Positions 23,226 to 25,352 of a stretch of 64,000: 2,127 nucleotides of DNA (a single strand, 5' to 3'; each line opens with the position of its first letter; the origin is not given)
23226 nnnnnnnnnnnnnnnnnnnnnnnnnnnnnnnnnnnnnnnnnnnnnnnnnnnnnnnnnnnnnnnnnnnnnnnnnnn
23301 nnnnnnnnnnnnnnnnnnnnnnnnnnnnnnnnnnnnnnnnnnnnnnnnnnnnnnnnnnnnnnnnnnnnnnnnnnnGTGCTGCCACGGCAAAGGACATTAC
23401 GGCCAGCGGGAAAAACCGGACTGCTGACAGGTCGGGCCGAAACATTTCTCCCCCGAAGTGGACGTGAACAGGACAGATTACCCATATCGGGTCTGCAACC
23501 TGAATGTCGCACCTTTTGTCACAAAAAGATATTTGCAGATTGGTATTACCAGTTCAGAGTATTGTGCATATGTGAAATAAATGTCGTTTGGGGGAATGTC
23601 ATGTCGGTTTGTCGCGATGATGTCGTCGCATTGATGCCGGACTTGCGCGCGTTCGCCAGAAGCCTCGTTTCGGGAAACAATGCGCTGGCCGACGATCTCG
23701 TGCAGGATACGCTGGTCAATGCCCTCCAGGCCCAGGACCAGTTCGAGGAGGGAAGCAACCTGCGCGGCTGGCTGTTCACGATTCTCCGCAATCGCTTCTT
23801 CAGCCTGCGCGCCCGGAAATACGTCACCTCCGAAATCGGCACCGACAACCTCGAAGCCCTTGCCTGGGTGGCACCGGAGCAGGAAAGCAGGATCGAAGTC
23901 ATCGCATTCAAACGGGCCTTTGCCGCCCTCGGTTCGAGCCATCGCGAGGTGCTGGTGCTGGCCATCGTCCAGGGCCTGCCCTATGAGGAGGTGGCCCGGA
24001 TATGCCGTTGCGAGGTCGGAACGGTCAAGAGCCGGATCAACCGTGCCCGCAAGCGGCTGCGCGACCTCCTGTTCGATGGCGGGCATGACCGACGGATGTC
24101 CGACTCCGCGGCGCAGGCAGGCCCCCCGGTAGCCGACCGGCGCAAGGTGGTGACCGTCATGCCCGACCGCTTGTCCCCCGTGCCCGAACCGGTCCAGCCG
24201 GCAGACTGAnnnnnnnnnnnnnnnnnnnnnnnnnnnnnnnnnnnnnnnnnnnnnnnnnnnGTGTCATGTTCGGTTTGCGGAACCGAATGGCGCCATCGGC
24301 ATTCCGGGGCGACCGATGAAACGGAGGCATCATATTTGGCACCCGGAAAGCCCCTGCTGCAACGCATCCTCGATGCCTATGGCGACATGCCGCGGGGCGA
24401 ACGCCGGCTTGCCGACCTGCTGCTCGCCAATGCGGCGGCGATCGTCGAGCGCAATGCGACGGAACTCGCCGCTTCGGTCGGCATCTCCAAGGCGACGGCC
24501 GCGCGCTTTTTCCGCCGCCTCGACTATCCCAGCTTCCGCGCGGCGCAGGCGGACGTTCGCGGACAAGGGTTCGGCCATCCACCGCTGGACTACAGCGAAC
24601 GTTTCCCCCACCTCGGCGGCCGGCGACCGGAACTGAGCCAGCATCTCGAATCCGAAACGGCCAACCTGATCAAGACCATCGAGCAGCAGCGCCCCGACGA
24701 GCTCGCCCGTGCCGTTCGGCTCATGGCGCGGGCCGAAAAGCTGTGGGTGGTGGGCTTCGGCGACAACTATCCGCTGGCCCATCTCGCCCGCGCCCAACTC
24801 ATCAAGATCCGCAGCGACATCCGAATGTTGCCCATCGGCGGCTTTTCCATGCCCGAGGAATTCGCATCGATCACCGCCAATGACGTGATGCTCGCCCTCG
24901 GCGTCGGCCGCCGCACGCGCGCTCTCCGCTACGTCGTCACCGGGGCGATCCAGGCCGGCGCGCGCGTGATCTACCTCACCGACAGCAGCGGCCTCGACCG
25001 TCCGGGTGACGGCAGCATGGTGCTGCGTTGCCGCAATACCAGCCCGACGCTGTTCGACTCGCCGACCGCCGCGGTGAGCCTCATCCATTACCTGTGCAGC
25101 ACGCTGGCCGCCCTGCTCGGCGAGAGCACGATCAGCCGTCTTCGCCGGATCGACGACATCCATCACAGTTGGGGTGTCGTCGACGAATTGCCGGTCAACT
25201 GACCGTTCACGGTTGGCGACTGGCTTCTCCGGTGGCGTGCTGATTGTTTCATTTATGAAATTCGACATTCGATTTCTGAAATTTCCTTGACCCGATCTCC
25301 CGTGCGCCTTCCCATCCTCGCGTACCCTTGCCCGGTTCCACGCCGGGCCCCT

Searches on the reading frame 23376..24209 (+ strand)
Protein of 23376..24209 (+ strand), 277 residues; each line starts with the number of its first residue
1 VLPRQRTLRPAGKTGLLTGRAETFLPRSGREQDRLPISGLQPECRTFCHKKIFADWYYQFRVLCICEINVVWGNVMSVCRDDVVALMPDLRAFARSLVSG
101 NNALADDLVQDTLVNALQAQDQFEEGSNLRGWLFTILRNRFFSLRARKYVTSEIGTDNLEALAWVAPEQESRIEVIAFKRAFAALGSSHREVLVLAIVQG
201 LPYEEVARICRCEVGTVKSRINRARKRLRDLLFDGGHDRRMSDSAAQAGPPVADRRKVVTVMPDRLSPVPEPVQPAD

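Call 66: search_protein_families(library=pfam, proteins=[window:23376-24209:+], max_evalue=0.0001)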
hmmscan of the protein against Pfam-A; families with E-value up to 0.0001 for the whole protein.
window:23376-24209:+ (277 aa): 4 families
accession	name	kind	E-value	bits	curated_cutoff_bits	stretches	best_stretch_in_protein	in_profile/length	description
PF04542.20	Sigma70_r2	-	1.1e-12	48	24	1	85-144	4-64/71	Sigma-70 region 2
PF08281.18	Sigma70_r4_2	-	7e-12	45.2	25.7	1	180-228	6-54/54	Sigma-70, region 4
PF22029.2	PhyR_sigma2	-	7.8e-12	45.5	27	1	85-137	3-54/55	Sigma2 domain of PhyR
PF04545.22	Sigma70_r4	-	7.8e-08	32.2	24.1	1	181-229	1-49/50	Sigma-70, region 4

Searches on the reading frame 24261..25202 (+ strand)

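Call 66: search_protein_families(library=pfam, proteins=[window:24261-25202:+], max_evalue=0.0001)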
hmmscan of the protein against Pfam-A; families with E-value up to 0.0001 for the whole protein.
window:24261-25202:+ (313 aa): 1 family
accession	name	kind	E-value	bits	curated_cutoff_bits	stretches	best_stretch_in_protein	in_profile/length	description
PF01418.23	HTH_6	-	3.2e-07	30.7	28.3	1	32-94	3-65/77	Helix-turn-helix domain, rpiR family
